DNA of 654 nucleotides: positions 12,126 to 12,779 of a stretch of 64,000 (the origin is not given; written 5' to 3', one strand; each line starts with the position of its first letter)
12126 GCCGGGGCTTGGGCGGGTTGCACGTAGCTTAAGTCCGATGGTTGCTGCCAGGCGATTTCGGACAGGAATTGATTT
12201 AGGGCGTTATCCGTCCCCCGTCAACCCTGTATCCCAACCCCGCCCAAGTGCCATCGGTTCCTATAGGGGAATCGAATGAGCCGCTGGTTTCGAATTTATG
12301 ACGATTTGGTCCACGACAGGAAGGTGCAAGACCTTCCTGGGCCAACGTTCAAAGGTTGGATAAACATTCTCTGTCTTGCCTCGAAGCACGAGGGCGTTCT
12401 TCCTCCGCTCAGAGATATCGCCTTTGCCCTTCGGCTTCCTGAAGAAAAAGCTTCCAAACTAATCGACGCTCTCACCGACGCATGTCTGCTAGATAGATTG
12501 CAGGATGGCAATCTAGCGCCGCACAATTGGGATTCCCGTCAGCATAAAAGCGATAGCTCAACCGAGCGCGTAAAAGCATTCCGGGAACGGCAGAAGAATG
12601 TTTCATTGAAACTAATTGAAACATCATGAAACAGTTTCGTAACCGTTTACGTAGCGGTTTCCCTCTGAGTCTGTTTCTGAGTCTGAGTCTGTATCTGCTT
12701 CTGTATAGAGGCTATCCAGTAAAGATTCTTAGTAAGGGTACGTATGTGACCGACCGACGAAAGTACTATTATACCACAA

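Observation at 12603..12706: Phased iteron palindrome between replication-organiser-like gene and helicase: origin candidate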

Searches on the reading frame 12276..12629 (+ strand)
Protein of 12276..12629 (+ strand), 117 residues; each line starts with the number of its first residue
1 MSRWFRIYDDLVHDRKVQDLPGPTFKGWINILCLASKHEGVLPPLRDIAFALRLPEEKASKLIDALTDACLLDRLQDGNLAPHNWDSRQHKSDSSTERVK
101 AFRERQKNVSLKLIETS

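Call 6: search_protein_families(library=pfam, proteins=[window:12276-12629:+], max_evalue=0.01)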
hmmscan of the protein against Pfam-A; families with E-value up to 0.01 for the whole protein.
window:12276-12629:+ (117 aa): 0 families

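Call 7: search_protein_families(library=phrogs, proteins=[window:12276-12629:+], max_evalue=0.01)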
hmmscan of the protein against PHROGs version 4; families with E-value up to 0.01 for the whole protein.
window:12276-12629:+ (117 aa): 6 families
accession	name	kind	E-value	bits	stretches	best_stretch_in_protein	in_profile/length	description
phrog_3926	-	DNA, RNA and nucleotide metabolism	5.3e-10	40.5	1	3-110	5-110/312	replication initiation protein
phrog_10469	-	DNA, RNA and nucleotide metabolism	7.4e-05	23.2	1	2-109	7-133/305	DnaD-like helicase loader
phrog_9474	-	DNA, RNA and nucleotide metabolism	0.00038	21.1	1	58-107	67-113/288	replication initiation protein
phrog_13246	-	DNA, RNA and nucleotide metabolism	0.0046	17.5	1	56-107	57-105/250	replisome organizer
phrog_2447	-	DNA, RNA and nucleotide metabolism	0.0053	17.8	1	4-108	5-108/295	replication initiation protein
phrog_186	-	DNA, RNA and nucleotide metabolism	0.0059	17.3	1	2-107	20-129/308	DnaD-like helicase loader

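Call 10: find_related_loci(query=window:12276-12626:+, collection=viral_contigs, flank=4000)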
Query window:12276-12626:+ (117 aa) in viral_contigs; peptide patterns used: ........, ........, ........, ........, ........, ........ (x = any residue, [..] = any of these).
19 stretches matched a pattern; 6 encode a relative of the query (tblastn E <= 1e-3); 6 distinct loci.
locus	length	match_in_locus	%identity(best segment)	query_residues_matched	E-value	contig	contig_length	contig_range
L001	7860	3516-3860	59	1-116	2e-42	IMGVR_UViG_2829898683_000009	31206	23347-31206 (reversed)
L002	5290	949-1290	49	1-111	1e-30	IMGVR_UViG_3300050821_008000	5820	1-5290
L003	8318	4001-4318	36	4-107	2e-13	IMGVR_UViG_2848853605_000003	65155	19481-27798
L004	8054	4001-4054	78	94-111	2e-4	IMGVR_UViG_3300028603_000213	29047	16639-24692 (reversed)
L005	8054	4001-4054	78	94-111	1e-4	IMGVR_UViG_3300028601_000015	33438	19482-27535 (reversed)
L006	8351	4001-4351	32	4-111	2e-4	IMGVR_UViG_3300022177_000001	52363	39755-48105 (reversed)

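Call 11: search_dna_similar(query=window:12276-12626:+, collection=phages, mode=protein, max_rows=25, max_evalue=0.001)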
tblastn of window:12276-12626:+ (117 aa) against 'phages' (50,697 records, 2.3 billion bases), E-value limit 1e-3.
Records with a match: 7; places in all: 7; records where one place covers at least 80% of the query: 7.
Best place of each record, by identity: <60% 7.
By first word of the organism name: Pseudomonas 5; Bradyrhizobium 1; Acinetobacter 1.
By host as written in the record: carbapenem-resistant Pseudomonas aeruginosa YMC11/07/P54 2; Pseudomonas aeruginosa P9W 1; Pseudomonas aeruginosa strain 3-38 1; Pseudomonas aeruginosa YMC/01/01/P52 1; Bradyrhizobium japonicum S10J 1; - 1.
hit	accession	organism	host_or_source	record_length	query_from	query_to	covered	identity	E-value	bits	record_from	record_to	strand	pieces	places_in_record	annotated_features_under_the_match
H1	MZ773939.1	Pseudomonas phage PP9W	Pseudomonas aeruginosa P9W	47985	2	116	98%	36.4%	7e-9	57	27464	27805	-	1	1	hypothetical protein (x2)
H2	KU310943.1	Pseudomonas phage YMC11/07/P54_PAE_BP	carbapenem-resistant Pseudomonas ...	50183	2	110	93%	37.5%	9e-9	57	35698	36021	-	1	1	hypothetical protein (x2)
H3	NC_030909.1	Pseudomonas phage YMC11/07/P54_PAE_BP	carbapenem-resistant Pseudomonas ...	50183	2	110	93%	37.5%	9e-9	57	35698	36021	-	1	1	replication protein | hypothetical protein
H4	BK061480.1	Pseudomonas phage vB_PaeS-D14H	Pseudomonas aeruginosa strain 3-38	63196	2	110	93%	37.5%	1e-8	57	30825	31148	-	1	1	putative DNA replication protein O | hypothetical protein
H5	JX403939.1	Pseudomonas phage YMC/01/01/P52_PAE_BP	Pseudomonas aeruginosa YMC/01/01/P52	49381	2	110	93%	37.5%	1e-8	57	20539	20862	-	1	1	hypothetical protein (x2)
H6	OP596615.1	Bradyrhizobium phage ppBjS10J-1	Bradyrhizobium japonicum S10J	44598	2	107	91%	36.4%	5e-15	75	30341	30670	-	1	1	hypothetical protein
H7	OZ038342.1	Acinetobacter phage vB_AbaS_Silvergun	-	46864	4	111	92%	32.2%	7e-7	52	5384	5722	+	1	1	replication initiation protein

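Call 17: find_related_loci(query=window:12276-12626:+, collection=genome_contigs, flank=5000)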
Query window:12276-12626:+ (117 aa) in genome_contigs; peptide patterns used: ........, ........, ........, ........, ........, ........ (x = any residue, [..] = any of these).
214 stretches matched a pattern; 1 encode a relative of the query (tblastn E <= 1e-3); 1 distinct loci.
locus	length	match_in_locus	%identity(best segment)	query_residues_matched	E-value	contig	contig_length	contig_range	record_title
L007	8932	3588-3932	59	1-116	3e-43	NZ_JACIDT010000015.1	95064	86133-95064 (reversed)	Sphingobium jiangsuense strain DSM 26189 Ga0373239_15, whole genome shotgun sequence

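Call 18: find_homologous_proteins(query=window:12276-12626:+, max_evalue=0.00001)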
Query window:12276-12626:+ (117 aa): 31 proteins with E <= 0.00001 among 37 candidates.
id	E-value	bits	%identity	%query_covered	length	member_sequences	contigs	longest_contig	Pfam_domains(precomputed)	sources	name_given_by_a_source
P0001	9.5e-71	253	97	100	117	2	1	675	-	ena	-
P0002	1.5e-58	214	80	100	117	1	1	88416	-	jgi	jgi:hypothetical protein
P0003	5.8e-58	212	83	99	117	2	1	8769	-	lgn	-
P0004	4.0e-54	200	78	99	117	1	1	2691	-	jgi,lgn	jgi:hypothetical protein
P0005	3.1e-53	197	79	96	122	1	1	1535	-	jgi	jgi:hypothetical protein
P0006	1.3e-51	192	72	99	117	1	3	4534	-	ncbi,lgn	-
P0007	7.2e-47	176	69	99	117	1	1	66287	PF09681.17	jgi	jgi:hypothetical protein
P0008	1.2e-45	172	68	99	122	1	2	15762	-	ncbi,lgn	-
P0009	1.0e-44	169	70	99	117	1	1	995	-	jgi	jgi:hypothetical protein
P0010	2.2e-44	168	67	99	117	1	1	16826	-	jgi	jgi:hypothetical protein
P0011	3.8e-44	168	66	100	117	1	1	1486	-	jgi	jgi:hypothetical protein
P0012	3.8e-44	168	67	100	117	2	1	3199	-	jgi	jgi:hypothetical protein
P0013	4.8e-44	167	66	99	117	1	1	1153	-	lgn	-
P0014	8.9e-44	166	65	99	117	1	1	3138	-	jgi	jgi:hypothetical protein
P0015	1.0e-43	166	68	99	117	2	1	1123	-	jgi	jgi:hypothetical protein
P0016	2.9e-43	165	66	99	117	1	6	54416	-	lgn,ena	-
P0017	5.9e-43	164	65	99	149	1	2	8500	-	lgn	-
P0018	2.4e-42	162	65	99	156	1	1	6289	-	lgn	-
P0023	3.8e-31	126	56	93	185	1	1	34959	-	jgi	jgi:hypothetical protein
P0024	2.0e-29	120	54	100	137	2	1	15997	-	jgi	jgi:hypothetical protein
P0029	5.8e-23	99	49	86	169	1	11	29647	-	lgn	-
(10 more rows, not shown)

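Call 19: find_encoding_contigs(protein=P0002, flank=4000, max_places=1)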
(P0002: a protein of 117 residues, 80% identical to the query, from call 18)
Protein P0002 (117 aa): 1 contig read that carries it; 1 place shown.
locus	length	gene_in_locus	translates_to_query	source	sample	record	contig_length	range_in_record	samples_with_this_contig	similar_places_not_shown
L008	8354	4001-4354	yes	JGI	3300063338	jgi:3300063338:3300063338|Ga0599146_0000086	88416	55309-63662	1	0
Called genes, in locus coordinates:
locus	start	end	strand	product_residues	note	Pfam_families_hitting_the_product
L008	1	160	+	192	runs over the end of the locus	PF01844:HNH (weak)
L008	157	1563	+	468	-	PF01555:N6_N4_Mtase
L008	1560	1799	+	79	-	-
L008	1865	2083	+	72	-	-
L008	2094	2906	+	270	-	PF00145:DNA_methylase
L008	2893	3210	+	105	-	-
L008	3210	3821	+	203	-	PF01541:GIY-YIG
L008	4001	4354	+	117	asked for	-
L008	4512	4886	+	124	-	-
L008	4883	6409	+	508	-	PF00270:DEAD, PF04851:ResIII, PF00271:Helicase_C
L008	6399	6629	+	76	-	-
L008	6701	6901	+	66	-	-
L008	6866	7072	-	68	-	-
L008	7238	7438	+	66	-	-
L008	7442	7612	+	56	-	-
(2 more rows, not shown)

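Call 20: find_encoding_contigs(protein=P0003, flank=4000, max_places=1)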
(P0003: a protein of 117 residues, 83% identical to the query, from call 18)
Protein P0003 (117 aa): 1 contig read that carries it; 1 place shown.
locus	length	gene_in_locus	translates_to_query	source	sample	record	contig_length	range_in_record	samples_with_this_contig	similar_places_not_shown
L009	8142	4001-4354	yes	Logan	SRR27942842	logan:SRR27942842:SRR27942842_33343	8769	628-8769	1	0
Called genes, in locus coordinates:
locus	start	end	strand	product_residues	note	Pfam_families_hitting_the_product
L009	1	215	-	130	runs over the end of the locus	PF06147:DUF968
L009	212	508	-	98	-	-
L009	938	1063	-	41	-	-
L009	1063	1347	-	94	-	-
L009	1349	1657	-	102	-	-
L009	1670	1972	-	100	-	-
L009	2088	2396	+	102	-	-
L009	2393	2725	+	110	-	-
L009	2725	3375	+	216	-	-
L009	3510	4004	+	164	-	PF04352:ProQ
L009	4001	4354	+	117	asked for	-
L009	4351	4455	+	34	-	-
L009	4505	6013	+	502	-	PF00270:DEAD, PF04851:ResIII, PF00271:Helicase_C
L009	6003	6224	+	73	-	-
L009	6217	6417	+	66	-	-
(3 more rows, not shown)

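Call 21: find_encoding_contigs(protein=P0007, flank=4000, max_places=1)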
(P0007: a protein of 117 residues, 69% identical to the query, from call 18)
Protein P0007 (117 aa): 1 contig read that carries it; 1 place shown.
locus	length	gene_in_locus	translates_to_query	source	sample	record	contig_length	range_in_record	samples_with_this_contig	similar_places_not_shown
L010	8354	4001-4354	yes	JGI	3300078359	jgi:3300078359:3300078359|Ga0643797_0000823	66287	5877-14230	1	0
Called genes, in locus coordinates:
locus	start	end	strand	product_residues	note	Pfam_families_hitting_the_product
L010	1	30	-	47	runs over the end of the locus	-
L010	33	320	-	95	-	-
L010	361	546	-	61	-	-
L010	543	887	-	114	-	-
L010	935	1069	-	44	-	-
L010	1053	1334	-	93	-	-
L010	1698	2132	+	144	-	-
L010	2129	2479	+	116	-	PF05866:RusA (weak)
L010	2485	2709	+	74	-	-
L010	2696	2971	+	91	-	-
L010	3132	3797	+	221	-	-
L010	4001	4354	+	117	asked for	PF09681:Phage_rep_org_N (weak)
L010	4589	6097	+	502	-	PF00270:DEAD, PF04851:ResIII, PF00271:Helicase_C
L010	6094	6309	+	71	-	-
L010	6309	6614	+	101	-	-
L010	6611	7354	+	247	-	PF00145:DNA_methylase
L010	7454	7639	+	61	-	-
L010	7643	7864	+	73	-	-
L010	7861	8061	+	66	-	-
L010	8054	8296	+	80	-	-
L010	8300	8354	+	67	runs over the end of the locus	-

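Call 22: find_encoding_contigs(protein=P0016, flank=4000, max_places=1)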
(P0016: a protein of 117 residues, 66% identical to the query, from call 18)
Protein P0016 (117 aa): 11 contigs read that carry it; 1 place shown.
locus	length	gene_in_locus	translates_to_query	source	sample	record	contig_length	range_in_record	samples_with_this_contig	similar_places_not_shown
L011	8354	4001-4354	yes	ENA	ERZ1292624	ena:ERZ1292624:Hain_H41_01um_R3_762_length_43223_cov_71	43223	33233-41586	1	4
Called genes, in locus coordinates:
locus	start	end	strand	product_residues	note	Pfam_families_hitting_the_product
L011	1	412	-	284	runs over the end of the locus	PF03837:RecT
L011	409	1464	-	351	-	-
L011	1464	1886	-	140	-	PF06147:DUF968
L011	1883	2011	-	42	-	-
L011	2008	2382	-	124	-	-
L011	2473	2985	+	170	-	-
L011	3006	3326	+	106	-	PF05866:RusA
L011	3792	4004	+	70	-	-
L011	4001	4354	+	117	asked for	-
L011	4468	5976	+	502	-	PF00270:DEAD, PF04851:ResIII, PF00271:Helicase_C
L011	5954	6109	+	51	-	-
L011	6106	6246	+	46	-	-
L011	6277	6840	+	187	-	PF18757:Nmad5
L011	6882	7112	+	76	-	-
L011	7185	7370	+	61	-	-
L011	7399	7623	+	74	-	-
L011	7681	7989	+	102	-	-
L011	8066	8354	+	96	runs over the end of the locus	-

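Call 25: find_encoding_contigs(protein=P0010, flank=3000, max_places=1)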
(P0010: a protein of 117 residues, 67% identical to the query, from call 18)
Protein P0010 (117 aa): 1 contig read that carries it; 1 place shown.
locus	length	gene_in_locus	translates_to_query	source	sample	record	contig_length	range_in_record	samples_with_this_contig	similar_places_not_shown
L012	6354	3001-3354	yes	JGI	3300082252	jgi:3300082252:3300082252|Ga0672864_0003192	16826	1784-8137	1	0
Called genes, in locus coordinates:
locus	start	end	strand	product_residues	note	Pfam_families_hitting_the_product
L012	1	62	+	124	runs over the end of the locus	-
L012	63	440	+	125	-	-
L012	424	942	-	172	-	-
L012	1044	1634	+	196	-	-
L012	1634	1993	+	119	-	PF24963:DUF7768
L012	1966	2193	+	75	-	-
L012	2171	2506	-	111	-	-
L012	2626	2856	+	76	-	-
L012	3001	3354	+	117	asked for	-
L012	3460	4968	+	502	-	PF00270:DEAD, PF04851:ResIII, PF00271:Helicase_C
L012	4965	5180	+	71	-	-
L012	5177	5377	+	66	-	-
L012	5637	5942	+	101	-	-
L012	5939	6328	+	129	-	-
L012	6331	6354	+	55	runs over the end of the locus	-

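Call 26: find_encoding_contigs(protein=P0008, flank=3000, max_places=1)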
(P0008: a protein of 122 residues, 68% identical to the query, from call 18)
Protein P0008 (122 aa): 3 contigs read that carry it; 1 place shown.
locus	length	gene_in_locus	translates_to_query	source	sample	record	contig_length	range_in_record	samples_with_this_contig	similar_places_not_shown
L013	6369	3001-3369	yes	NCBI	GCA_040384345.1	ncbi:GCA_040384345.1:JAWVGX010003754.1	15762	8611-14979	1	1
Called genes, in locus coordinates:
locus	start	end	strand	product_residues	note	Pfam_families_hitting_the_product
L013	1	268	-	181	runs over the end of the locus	PF00805:Pentapeptide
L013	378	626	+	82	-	PF14549:P22_Cro (weak)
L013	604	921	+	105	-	PF10073:GapR_DNA-bd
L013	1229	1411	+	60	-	-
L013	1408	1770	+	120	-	-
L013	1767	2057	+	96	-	-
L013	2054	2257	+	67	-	-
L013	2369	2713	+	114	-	-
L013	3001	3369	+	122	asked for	-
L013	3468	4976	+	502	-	PF00270:DEAD, PF04851:ResIII, PF00271:Helicase_C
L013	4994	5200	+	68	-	-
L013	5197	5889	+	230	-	PF23639:DUF7146, PF13362:Toprim_3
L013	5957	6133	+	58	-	-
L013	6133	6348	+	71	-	-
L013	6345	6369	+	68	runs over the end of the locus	-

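Call 27: find_encoding_contigs(protein=P0017, flank=3000, max_places=1)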
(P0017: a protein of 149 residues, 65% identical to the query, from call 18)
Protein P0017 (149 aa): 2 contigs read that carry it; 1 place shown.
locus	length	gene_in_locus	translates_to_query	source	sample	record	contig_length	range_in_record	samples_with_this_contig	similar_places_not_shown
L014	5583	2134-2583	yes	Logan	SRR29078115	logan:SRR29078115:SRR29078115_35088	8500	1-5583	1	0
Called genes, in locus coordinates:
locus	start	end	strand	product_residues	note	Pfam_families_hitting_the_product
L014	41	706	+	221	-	PF01555:N6_N4_Mtase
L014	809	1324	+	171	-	-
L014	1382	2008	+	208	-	-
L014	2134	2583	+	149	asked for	-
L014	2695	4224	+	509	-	PF00270:DEAD, PF04851:ResIII, PF00271:Helicase_C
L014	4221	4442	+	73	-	-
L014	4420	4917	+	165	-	PF08299:Bac_DnaA_C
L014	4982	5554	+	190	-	-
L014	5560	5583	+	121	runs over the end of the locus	-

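Call 28: find_encoding_contigs(protein=P0018, flank=3000, max_places=1)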
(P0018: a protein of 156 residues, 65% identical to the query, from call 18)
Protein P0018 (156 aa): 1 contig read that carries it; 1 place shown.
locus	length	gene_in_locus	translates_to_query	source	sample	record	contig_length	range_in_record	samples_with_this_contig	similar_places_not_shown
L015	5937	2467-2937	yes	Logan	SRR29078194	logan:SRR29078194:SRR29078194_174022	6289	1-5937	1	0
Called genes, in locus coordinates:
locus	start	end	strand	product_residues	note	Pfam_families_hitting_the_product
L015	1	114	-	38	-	?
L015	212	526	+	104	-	-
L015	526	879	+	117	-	-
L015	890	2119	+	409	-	PF01555:N6_N4_Mtase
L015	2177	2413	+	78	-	-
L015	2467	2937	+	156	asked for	-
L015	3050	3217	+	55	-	-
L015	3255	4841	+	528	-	PF00270:DEAD, PF04851:ResIII, PF00271:Helicase_C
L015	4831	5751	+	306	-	PF08273:Zn_Ribbon_Prim, PF08271:Zn_Ribbon_TF (weak), PF23639:DUF7146, PF13362:Toprim_3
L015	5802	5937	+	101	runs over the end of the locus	PF26948:DUF8296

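Call 29: find_encoding_contigs(protein=P0023, flank=3000, max_places=1)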
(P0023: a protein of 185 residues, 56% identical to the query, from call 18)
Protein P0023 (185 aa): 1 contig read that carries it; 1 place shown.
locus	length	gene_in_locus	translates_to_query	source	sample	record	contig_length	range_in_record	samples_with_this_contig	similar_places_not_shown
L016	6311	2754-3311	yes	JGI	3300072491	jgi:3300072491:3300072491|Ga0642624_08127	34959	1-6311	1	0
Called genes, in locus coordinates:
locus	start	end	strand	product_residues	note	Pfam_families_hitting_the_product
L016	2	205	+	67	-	?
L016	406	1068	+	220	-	PF01170:UPF0020 (faint), PF01555:N6_N4_Mtase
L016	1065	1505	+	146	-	-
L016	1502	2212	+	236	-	-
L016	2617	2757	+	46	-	-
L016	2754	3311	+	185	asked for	-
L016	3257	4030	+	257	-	-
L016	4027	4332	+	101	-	-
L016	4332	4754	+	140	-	PF20901:Sf6_terminase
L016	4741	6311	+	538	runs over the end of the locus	-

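Call 30: find_encoding_contigs(protein=P0024, flank=3000, max_places=1)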
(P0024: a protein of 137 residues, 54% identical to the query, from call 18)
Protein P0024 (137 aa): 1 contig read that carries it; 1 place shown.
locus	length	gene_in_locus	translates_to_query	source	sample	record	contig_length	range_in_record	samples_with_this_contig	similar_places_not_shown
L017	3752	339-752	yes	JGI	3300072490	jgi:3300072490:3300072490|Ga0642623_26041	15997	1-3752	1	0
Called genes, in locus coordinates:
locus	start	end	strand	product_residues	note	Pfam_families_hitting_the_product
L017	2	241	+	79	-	?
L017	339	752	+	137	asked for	-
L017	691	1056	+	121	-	-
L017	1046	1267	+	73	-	-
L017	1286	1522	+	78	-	-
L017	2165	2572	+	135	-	-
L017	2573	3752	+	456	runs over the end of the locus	-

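Call 31: find_encoding_contigs(protein=P0029, flank=3000, max_places=1)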
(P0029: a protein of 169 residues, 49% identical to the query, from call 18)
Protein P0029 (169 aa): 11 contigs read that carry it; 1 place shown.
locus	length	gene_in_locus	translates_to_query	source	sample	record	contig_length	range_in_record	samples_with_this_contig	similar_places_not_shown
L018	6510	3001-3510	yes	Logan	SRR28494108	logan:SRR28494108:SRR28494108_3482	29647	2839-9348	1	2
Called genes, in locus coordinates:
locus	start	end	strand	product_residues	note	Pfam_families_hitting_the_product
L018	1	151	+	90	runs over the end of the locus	-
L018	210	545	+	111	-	PF13876:Phage_gp49_66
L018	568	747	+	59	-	-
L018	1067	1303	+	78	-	-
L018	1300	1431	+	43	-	-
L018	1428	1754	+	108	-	-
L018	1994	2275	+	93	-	-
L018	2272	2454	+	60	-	-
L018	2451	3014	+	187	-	PF01844:HNH, PF14279:HNH_5 (weak)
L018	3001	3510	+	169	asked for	-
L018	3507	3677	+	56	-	-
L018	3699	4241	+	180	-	-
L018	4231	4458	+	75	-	-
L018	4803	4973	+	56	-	-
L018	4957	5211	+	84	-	-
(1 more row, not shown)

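Call 32: find_encoding_contigs(protein=P0006, flank=3000, max_places=1)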
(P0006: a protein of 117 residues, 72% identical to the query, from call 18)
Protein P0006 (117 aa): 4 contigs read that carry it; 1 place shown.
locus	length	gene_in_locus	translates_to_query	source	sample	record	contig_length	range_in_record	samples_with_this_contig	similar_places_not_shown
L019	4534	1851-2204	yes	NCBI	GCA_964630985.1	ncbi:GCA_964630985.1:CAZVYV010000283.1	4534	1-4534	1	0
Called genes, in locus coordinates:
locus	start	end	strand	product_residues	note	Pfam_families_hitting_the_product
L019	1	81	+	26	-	?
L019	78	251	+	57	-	-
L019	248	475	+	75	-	-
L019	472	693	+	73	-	-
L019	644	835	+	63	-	-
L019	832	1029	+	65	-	-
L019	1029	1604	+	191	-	-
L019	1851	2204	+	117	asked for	-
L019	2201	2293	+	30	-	-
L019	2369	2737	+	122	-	-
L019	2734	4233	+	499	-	PF00270:DEAD, PF04851:ResIII, PF00271:Helicase_C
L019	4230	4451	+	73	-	-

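Call 42: search_solved_structures(query=A1, max_evalue=1)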
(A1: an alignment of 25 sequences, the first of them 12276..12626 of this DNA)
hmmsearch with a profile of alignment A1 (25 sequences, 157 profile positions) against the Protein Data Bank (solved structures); distinct sequences matched with E-value up to 1: 1.
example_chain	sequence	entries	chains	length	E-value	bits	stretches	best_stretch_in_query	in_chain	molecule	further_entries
9sgv_A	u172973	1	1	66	0.085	16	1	35-83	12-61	Ap3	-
